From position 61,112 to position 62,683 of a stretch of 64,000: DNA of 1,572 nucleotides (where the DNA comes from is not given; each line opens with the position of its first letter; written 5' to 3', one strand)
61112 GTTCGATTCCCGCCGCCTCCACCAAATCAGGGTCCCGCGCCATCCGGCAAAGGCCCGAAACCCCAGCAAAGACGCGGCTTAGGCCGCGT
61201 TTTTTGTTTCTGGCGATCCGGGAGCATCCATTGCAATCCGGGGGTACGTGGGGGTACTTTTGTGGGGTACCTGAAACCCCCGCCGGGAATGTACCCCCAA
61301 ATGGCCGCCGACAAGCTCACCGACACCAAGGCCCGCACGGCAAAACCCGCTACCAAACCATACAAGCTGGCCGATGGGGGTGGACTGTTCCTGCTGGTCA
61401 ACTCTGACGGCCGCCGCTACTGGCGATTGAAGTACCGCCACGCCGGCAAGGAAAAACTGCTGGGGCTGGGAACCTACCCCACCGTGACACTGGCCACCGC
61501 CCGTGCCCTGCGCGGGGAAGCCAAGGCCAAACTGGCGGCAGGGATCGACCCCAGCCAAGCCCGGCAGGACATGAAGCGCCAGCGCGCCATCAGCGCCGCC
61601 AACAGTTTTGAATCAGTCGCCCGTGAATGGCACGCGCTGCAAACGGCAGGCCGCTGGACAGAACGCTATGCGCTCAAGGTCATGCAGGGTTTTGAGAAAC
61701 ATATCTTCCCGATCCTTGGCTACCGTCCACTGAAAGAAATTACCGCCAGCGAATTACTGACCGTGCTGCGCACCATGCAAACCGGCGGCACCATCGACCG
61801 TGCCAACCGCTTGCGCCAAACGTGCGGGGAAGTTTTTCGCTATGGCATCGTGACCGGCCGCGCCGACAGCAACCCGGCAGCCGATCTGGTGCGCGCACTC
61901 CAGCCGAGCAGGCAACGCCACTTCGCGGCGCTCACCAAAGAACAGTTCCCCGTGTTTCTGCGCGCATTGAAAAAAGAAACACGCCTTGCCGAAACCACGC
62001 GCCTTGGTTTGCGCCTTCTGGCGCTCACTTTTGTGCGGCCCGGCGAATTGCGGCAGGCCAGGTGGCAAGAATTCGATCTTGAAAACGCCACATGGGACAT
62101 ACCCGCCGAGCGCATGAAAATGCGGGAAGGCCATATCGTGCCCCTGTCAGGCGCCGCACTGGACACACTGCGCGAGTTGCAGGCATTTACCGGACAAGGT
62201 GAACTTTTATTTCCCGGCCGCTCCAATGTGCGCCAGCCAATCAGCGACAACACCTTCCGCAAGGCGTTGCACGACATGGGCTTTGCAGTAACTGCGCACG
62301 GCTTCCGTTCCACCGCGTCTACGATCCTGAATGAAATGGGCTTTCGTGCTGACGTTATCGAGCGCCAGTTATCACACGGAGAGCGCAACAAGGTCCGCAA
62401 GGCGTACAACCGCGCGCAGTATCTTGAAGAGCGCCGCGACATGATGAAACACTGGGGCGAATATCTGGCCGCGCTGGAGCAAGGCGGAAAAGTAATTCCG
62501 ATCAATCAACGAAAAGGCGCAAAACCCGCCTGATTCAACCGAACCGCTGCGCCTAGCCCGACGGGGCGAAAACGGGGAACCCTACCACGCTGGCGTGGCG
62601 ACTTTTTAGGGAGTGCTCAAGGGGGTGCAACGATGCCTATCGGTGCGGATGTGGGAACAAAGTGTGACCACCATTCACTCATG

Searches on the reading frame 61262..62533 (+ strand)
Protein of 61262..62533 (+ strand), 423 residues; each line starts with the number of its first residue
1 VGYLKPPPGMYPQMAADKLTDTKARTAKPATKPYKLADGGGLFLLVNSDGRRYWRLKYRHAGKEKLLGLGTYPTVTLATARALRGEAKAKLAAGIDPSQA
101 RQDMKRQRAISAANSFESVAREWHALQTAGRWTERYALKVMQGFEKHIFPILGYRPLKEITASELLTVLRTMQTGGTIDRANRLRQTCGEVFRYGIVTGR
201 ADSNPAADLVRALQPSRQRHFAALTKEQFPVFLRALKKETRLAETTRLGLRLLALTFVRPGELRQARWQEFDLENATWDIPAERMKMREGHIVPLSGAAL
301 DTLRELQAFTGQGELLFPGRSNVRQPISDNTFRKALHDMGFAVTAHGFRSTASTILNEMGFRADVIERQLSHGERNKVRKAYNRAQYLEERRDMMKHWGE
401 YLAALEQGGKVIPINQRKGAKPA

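Call 52: search_protein_families(library=pfam, proteins=[window:61262-62533:+], max_evalue=0.00001)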
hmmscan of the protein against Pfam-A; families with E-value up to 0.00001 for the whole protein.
window:61262-62533:+ (423 aa): 3 families
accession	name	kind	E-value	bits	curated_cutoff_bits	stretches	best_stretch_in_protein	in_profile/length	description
PF22022.2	Phage_int_M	-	1.9e-29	102.2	27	1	116-211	1-95/96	Phage integrase central domain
PF13356.12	Arm-DNA-bind_3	-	3.7e-26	91.5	27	1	19-102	1-81/83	Arm DNA-binding domain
PF00589.27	Phage_integrase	-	9.5e-22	78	27.1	1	224-387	3-170/172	Phage integrase family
